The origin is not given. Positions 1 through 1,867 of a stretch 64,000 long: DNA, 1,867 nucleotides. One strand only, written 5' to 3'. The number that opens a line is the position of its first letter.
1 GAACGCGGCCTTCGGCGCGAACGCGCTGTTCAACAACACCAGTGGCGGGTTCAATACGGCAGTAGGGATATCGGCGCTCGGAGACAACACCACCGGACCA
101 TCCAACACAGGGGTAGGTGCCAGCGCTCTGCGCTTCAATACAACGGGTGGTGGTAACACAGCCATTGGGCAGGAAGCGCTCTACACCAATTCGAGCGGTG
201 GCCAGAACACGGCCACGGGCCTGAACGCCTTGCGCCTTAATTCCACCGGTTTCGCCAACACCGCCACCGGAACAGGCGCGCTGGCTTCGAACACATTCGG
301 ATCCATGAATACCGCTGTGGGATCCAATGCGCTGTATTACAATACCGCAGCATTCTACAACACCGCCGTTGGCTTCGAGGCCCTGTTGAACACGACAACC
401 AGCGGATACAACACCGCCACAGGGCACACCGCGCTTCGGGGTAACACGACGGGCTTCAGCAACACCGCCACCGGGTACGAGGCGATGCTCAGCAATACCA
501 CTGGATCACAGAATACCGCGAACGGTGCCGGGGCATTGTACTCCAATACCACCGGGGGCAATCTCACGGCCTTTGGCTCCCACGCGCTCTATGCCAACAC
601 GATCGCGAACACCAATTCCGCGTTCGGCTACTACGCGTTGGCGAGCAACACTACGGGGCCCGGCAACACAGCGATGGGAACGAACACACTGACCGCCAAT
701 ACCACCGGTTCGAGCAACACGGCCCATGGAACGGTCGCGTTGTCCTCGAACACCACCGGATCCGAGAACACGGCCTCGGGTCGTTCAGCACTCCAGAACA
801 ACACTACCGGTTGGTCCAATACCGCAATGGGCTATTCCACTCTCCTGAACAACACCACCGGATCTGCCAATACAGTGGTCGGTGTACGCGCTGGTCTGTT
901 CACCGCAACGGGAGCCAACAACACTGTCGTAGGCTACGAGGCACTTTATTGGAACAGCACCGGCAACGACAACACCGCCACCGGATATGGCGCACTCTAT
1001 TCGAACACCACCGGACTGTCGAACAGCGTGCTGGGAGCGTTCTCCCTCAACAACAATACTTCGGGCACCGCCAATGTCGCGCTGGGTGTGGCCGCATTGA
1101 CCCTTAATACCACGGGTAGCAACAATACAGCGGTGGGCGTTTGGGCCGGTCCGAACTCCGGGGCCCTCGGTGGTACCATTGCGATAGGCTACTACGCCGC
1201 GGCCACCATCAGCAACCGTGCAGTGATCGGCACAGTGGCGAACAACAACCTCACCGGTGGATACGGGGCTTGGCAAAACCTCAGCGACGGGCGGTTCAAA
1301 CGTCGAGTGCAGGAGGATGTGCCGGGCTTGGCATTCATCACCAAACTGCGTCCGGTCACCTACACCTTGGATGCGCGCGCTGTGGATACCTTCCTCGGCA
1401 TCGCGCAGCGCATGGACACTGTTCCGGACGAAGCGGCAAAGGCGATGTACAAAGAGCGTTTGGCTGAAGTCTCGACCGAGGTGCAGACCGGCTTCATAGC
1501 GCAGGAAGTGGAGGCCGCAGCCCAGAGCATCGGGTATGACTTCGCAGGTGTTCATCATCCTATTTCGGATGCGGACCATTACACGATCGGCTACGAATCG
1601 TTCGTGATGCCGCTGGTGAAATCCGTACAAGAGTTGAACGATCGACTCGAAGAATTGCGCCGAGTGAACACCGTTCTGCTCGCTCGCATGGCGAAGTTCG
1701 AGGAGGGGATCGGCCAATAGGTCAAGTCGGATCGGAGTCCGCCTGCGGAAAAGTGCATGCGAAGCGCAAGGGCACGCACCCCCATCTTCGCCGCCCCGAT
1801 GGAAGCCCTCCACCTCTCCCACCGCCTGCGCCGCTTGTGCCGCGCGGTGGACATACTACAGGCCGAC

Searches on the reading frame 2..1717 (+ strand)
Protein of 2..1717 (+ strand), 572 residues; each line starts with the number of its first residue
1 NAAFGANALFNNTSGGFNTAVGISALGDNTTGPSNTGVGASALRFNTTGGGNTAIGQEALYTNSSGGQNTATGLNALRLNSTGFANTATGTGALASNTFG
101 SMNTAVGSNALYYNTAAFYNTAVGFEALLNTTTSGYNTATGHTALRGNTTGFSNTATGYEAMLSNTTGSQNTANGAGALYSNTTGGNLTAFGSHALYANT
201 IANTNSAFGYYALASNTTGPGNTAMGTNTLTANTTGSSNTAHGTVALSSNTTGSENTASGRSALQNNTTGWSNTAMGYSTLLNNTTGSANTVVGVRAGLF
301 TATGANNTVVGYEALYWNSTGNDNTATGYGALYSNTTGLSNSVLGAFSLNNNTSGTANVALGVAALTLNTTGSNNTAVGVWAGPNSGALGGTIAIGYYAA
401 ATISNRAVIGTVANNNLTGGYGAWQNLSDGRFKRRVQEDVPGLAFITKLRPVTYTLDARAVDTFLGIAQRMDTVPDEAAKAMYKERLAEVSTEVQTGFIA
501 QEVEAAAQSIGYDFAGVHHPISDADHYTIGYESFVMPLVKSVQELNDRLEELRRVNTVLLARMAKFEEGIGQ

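Call 8: search_protein_families(library=pfam, proteins=[window:230-1717:+], max_evalue=0.01)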
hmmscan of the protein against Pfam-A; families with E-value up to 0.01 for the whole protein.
window:230-1717:+ (496 aa): 1 family
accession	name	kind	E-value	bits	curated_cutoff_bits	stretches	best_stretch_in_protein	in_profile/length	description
PF13884.11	Peptidase_S74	-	1.2e-06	29.2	22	1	352-432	1-54/58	Chaperone of endosialidase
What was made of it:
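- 2..1720 (+): Tail-fibre-domain protein gene on the left flank of copy 1. It runs off the window's left end. Pfam Peptidase_S74 (call 8).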

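Call 40: search_protein_families(library=ncbifam, proteins=[window:230-1717:+], max_evalue=0.01)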
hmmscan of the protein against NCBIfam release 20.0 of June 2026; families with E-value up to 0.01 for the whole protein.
window:230-1717:+ (496 aa): 0 families

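Call 73: search_protein_families(library=padloc, proteins=[window:230-1717:+], max_evalue=0.01)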
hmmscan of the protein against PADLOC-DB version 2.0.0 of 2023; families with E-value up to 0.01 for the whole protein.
window:230-1717:+ (496 aa): 0 families

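Call 74: search_protein_families(library=phrogs, proteins=[window:230-1717:+], max_evalue=0.01)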
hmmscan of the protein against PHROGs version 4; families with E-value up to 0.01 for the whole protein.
window:230-1717:+ (496 aa): 4 families
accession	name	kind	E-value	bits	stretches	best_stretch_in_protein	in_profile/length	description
phrog_4636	-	tail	1.9e-77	262.4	3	227-481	503-749/763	tail spike protein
phrog_23837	-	head and packaging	2.9e-61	208.9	3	141-383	190-436/507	virion structural protein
phrog_6002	-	head and packaging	4.8e-47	161.2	4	126-231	699-803/1183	virion structural protein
phrog_9708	-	unknown function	1.5e-09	38.4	1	158-477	6-310/318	-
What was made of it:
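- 2..1720 (+): PHROG tail spike, 1.9e-77 (call 74).
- On Mobile element, cassette or dispersed repeat: No transposase-like match in PHROGs or PADLOC (calls 73, 74).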

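Call 78: search_dna_similar(query=window:2-1717:+, collection=phages, mode=protein, max_evalue=0.00001, max_rows=8)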
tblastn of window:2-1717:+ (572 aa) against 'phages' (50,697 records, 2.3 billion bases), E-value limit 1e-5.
Records with a match: 93; places in all: 196; records where one place covers at least 80% of the query: 28.
Best place of each record, by identity: <60% 93.
By first word of the organism name: Synechococcus 27; Bacillus 21; Escherichia 7; Staphylococcus 5; Cyanophage 5; Prochlorococcus 4; Flavobacterium 4; Caudoviricetes 3; Roseobacter 3; Pelagibacter 2; and 9 more.
By host as written in the record: - 21; Bacillus subtilis BEST7003 6; Bacillus subtilis 6; Synechococcus sp. 6; Escherichia coli 5; Synechococcus 5; Bacillus megaterium 4; Flavobacterium sp. LMO8 4; and 26 more.
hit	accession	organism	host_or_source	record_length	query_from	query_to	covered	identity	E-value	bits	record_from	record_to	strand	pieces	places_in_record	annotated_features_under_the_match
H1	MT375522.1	Methylophilales phage Venkman EXVC282S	Methylophilales bacterium H5P1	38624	13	553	95%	38.3%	3e-63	231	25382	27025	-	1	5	putative FhaB-like adhesion protein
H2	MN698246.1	Pelagibacter phage HTVC112P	Candidatus Pelagibacter sp. HTCC7211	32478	14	567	97%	35.8%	2e-52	199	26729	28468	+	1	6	putative tail fiber | putative glycosyl transferase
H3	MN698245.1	Pelagibacter phage HTVC111P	Candidatus Pelagibacter sp. HTCC7211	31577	13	567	97%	34.1%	2e-54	205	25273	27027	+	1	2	putative tail fiber protein | putative glycosyl transferase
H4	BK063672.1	Caudoviricetes sp. vir515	Methanosarcinales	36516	18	553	94%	35.3%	8e-29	197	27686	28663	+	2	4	virion structural protein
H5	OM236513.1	Bacillus phage SP82G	Bacillus subtilis BEST7003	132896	32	566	94%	34.6%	1e-34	228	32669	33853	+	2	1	hypothetical protein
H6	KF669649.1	Bacillus phage CampHawk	Bacillus subtilis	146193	32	566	94%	34.6%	2e-34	228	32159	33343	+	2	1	tailspike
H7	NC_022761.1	Bacillus phage CampHawk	Bacillus subtilis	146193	32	566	94%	34.6%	2e-34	228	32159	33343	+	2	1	tail spike protein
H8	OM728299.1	Bacillus phage vB_BsuM-Goe19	Bacillus subtilis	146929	32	566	94%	34.6%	2e-34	228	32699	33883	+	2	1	hypothetical protein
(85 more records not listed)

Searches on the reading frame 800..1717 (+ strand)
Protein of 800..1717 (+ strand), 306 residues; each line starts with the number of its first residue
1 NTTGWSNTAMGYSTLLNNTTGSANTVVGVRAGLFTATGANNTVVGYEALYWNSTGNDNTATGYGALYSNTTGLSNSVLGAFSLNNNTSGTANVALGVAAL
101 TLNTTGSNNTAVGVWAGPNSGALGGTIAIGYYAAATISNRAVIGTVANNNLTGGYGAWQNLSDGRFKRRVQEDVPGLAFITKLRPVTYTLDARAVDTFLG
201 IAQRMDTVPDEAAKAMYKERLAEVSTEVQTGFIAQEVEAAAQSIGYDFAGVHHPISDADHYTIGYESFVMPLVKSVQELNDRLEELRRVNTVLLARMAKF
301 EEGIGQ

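Call 80: find_homologous_proteins(query=window:800-1717:+, max_evalue=1e-40)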
Query window:800-1717:+ (306 aa): 909 proteins with E <= 1e-40 among 8000 candidates; the best 120 are listed.
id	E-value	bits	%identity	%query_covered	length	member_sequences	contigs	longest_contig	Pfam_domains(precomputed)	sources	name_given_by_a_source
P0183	6.3e-131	454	81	84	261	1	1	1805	PF13884.12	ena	-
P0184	9.8e-105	368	82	66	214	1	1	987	PF13884.12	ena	-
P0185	3.0e-95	337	55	97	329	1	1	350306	PF13884.12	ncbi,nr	ncbi:MAG: tail fiber domain-containing protein [Flavobacteriales bacterium]|nr:tail fiber domain-con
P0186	6.1e-95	336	51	94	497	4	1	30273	PF13884.12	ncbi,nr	ncbi:MAG: tail fiber domain-containing protein [Bacteroidetes bacterium]|nr:tail fiber domain-contai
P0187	9.9e-90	319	51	96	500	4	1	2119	PF13884.12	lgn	-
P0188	5.2e-89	316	83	57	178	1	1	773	PF13884.12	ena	-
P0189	6.7e-89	316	53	97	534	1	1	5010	PF26696.1,PF13884.12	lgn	-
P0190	2.0e-87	311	40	99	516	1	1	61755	PF13884.12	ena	-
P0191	1.3e-85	305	53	98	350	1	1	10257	PF13884.12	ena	-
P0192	1.6e-85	305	45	100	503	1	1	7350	PF26696.1,PF13884.12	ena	-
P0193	4.0e-84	300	60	79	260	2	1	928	PF13884.12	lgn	-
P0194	5.0e-82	294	51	93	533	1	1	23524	PF26696.1,PF13884.12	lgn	-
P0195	3.2e-81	291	55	88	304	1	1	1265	PF13884.12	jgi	jgi:hypothetical protein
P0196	3.5e-81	291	48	92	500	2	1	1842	PF26696.1,PF13884.12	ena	-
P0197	6.6e-81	290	39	98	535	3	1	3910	PF13884.12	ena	-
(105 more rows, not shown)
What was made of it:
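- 2..1720 (+): More than 900 chromosomal Bacteroidota homologs (call 80).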

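Call 81: find_encoding_contigs(protein=P0183, flank=10000, max_places=3)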
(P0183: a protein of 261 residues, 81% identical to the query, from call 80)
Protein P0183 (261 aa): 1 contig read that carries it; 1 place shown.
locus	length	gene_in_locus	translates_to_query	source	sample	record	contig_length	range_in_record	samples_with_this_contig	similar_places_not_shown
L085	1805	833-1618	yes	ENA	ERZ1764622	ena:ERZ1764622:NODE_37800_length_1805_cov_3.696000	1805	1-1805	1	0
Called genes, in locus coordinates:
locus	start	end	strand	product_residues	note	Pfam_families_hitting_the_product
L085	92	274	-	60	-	-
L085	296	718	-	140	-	-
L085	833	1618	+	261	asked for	PF13884:Peptidase_S74 (weak)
